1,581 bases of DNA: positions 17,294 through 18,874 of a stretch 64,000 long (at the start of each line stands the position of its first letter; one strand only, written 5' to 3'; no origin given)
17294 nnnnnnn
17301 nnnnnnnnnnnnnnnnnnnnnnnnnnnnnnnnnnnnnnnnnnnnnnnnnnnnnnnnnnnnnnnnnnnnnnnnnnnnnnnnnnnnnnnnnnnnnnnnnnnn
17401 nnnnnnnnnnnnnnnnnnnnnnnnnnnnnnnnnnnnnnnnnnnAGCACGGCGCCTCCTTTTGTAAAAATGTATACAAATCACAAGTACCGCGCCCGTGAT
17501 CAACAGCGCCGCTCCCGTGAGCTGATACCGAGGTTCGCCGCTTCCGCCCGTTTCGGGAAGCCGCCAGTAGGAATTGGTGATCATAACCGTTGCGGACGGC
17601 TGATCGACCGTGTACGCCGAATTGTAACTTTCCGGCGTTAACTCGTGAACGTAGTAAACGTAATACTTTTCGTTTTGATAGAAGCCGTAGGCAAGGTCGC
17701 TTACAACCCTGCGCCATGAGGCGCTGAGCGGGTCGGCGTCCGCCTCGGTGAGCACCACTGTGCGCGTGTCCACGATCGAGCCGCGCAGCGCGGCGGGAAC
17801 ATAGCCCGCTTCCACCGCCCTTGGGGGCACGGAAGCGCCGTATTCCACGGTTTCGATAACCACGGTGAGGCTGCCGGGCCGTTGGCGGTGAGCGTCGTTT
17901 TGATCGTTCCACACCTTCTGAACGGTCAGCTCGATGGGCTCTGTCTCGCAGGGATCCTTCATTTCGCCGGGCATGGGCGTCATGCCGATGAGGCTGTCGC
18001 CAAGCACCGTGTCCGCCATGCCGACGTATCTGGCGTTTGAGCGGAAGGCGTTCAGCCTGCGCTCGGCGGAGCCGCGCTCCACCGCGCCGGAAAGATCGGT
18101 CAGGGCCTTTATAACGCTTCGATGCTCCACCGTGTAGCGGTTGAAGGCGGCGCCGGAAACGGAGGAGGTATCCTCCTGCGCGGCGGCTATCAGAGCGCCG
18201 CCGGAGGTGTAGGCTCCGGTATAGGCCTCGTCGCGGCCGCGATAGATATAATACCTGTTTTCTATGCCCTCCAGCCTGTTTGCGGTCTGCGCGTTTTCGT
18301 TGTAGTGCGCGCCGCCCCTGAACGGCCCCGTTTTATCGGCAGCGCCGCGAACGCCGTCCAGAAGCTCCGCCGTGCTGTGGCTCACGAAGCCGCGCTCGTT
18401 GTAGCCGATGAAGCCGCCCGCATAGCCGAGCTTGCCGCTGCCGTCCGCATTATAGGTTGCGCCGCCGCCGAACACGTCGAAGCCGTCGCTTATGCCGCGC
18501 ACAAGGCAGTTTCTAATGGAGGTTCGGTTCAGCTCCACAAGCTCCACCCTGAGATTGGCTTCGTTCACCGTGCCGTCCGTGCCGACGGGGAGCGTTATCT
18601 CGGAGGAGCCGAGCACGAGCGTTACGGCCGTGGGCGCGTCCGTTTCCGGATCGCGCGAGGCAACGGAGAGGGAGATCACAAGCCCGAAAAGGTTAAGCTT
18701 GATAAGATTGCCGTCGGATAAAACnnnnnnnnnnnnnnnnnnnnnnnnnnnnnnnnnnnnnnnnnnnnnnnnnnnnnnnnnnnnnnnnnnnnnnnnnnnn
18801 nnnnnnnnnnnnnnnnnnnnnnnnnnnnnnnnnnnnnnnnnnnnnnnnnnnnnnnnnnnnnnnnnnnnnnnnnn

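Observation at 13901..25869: Complete sortase-dependent pilus operon (tip, backbone, class C sortase, small pilin)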

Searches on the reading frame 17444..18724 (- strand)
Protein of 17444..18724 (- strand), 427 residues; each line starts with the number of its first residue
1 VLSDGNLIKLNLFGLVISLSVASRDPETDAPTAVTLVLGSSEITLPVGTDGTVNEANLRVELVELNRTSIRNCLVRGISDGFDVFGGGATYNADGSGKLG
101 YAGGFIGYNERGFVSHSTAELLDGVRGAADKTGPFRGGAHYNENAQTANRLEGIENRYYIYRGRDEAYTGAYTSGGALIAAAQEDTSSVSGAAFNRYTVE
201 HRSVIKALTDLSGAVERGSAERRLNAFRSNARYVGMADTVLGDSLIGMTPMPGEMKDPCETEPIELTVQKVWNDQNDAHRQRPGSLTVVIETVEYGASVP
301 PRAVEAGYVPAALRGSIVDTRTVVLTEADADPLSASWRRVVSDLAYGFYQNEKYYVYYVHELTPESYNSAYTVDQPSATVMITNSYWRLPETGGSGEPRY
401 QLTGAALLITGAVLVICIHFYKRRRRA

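Call 14: search_protein_families(library=pfam, proteins=[window:17444-18724:-], max_evalue=10)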
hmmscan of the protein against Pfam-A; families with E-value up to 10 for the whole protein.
window:17444-18724:- (427 aa): 3 families
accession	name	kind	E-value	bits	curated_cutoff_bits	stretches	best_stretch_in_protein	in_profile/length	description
PF05738.19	Cna_B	-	1.9e-05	25.5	22.3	2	267-289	2-24/87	Cna protein B-type domain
PF00746.26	Gram_pos_anchor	-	0.06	13.8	20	1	388-425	8-40/43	LPXTG cell wall anchor motif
PF07581.17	Glug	-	0.59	11.1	20.5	1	100-120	3-24/28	The GLUG motif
